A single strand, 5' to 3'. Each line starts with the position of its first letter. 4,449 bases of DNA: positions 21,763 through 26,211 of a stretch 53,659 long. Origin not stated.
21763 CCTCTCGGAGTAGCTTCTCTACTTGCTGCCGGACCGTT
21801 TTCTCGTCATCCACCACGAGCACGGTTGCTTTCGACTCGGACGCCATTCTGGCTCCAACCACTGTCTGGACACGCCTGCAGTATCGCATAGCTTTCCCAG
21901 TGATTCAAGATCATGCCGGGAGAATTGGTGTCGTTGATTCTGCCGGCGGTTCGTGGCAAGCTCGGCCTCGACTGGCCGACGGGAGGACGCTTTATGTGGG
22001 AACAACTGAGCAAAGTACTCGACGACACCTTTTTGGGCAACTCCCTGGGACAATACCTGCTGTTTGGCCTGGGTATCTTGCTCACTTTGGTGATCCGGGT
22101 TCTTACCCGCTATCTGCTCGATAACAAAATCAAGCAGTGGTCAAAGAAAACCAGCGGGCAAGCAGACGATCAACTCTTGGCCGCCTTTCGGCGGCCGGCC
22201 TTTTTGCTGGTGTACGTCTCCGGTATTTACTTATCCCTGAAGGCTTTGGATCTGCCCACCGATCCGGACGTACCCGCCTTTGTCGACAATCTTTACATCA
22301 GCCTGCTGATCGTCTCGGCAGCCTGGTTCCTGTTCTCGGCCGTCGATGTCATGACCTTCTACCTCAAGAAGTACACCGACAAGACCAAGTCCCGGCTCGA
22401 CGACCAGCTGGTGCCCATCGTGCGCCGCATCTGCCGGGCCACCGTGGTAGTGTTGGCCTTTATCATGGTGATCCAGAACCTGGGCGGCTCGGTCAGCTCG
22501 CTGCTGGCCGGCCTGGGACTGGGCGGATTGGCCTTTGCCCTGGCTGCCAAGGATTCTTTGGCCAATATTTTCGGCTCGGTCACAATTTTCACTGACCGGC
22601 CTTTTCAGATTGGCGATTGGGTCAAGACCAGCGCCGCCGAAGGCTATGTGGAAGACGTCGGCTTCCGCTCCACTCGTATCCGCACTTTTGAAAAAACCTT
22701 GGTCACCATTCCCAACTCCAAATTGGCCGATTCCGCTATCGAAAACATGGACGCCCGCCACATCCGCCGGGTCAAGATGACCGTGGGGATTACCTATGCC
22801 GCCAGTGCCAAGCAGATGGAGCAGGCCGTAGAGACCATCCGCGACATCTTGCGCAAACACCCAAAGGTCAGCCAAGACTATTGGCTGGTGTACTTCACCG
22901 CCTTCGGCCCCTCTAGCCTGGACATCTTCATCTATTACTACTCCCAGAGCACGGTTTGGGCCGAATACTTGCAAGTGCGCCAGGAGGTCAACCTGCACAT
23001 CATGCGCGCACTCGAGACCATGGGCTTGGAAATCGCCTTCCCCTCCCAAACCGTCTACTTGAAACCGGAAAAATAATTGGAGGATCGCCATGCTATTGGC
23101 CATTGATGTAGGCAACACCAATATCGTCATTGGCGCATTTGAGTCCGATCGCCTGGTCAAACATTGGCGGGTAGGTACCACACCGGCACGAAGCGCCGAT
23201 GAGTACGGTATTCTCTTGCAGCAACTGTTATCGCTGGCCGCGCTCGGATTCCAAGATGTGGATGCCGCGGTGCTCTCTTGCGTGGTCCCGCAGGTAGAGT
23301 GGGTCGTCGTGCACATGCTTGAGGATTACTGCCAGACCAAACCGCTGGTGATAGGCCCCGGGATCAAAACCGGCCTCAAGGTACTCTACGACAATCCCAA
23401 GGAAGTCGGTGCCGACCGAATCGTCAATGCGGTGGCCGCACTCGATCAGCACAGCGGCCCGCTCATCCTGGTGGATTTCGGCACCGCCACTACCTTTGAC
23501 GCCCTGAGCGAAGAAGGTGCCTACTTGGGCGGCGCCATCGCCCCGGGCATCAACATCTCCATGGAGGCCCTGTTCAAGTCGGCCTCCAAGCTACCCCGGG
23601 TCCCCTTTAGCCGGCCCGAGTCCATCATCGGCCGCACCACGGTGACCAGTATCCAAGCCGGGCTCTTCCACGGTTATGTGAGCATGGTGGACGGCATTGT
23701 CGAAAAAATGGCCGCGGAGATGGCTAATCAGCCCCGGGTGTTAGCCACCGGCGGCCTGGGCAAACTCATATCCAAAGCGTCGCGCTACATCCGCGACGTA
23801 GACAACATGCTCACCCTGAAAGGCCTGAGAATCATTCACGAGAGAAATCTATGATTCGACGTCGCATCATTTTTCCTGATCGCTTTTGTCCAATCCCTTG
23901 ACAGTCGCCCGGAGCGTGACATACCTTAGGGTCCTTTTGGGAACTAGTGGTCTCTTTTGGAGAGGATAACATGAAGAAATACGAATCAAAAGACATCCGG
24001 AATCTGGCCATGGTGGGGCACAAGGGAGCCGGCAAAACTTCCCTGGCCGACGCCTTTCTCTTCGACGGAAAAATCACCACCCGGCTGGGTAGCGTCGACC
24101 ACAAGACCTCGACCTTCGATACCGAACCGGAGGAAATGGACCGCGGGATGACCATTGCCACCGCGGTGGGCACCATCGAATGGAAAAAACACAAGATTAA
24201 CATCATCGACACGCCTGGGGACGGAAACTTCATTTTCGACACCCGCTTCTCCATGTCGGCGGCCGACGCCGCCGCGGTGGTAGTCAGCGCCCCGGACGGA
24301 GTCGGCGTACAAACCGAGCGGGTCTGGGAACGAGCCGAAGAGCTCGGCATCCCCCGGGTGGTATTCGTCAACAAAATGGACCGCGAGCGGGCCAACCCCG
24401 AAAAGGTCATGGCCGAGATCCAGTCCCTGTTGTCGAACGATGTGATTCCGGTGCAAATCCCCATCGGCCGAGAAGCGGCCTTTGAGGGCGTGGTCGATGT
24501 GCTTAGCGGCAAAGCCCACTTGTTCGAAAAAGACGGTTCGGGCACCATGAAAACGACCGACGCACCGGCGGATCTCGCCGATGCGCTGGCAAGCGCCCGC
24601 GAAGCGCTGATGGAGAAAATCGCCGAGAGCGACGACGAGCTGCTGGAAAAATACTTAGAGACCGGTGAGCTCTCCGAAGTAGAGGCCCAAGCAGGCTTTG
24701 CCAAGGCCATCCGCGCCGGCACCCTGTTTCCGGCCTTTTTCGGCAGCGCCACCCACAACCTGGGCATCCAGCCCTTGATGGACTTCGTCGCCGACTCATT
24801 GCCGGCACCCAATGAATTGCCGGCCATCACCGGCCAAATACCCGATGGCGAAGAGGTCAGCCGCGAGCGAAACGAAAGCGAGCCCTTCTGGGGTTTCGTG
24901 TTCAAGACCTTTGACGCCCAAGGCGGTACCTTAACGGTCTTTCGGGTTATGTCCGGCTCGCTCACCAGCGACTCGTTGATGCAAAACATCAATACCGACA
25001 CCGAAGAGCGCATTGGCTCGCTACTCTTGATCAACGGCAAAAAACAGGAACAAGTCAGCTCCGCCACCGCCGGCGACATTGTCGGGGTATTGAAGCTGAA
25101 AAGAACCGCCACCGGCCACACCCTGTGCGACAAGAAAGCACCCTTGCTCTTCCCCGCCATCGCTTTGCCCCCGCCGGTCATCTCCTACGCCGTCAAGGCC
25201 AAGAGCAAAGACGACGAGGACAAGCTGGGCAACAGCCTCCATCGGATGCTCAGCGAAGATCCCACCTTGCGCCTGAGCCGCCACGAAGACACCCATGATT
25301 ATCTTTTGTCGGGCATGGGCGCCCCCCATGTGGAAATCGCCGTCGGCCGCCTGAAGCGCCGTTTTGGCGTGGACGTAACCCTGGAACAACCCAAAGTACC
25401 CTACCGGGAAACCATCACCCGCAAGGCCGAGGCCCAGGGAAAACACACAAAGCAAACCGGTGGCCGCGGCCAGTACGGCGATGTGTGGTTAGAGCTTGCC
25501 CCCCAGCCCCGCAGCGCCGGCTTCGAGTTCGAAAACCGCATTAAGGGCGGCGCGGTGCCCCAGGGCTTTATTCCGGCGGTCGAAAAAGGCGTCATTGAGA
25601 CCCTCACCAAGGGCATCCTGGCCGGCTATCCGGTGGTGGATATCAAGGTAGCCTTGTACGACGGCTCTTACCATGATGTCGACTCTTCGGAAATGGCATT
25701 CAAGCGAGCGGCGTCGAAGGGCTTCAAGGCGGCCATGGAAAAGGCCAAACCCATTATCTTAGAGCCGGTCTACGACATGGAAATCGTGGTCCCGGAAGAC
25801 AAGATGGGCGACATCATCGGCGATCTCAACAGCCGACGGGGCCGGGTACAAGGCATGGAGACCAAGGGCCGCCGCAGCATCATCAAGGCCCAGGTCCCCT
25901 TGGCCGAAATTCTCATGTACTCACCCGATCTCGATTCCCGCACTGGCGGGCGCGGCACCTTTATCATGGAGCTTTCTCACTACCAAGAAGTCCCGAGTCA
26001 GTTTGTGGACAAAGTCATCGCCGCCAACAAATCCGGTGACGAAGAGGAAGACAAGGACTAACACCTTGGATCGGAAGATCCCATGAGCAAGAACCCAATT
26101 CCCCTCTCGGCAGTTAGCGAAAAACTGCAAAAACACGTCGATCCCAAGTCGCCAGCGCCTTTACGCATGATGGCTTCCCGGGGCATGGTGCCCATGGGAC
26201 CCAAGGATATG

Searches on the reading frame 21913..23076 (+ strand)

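Call 74: search_protein_families(library=pfam, proteins=[window:21913-23076:+], max_evalue=0.0001)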
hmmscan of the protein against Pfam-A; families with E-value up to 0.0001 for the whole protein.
window:21913-23076:+ (387 aa): 3 families
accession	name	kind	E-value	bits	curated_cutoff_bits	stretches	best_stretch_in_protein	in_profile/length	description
PF00924.24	MS_channel_2nd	-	2.8e-24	85.4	20.2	1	214-279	1-66/68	Mechanosensitive ion channel, beta-domain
PF21082.3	MS_channel_3rd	-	1.5e-19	70.6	21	1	287-374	1-88/88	Mechanosensitive ion channel MscS, C-terminal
PF21088.3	MS_channel_1st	-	3.9e-09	36.7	23.1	1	175-213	4-42/42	Mechanosensitive ion channel, transmembrane helices 2/3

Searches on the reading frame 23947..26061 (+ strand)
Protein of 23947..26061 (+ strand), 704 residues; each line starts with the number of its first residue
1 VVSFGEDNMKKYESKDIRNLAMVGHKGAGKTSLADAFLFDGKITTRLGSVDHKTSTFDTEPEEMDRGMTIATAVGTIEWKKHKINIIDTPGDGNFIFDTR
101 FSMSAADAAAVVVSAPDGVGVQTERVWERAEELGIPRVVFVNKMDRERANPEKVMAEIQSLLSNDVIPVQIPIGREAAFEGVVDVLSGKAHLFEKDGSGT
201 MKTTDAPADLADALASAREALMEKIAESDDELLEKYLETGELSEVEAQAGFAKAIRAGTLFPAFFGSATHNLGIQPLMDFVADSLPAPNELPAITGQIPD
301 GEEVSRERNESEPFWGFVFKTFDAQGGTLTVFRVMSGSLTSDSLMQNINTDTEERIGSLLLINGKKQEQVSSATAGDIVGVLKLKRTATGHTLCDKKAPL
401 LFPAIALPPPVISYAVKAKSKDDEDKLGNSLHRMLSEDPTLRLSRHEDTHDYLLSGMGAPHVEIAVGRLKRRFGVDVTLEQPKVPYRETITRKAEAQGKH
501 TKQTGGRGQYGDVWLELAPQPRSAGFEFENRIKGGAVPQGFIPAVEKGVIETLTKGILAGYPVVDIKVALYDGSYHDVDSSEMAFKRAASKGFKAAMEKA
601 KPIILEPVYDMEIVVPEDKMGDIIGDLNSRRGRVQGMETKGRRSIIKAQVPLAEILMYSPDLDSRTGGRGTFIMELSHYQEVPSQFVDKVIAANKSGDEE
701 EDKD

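Call 74: search_protein_families(library=pfam, proteins=[window:23947-26061:+], max_evalue=0.0001)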
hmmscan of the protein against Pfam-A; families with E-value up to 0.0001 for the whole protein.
window:23947-26061:+ (704 aa): 7 families
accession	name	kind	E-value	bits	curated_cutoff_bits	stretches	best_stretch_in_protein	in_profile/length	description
PF03764.24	EFG_IV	-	2.2e-46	157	24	1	482-601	1-121/121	Elongation factor G, domain IV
PF00009.33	GTP_EFTU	-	5.7e-46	156.9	26.5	1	15-286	1-187/188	Elongation factor Tu GTP binding domain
PF14492.12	EFG_III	-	5.3e-28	97.3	27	1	407-480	1-74/75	Elongation Factor G, domain III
PF00679.30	EFG_C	-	1.5e-27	95.9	27.9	1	604-689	2-88/89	Elongation factor G C-terminus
PF22042.2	EF-G_D2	-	3.7e-14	53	27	1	313-395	1-83/84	Elongation factor G domain 2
PF03144.31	GTP_EFTU_D2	-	1.7e-09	38.4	30.3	1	327-394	1-73/73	Elongation factor Tu domain 2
PF01926.29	MMR_HSR1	-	7.8e-06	26.4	21.9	1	20-143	2-113/113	50S ribosome-binding GTPase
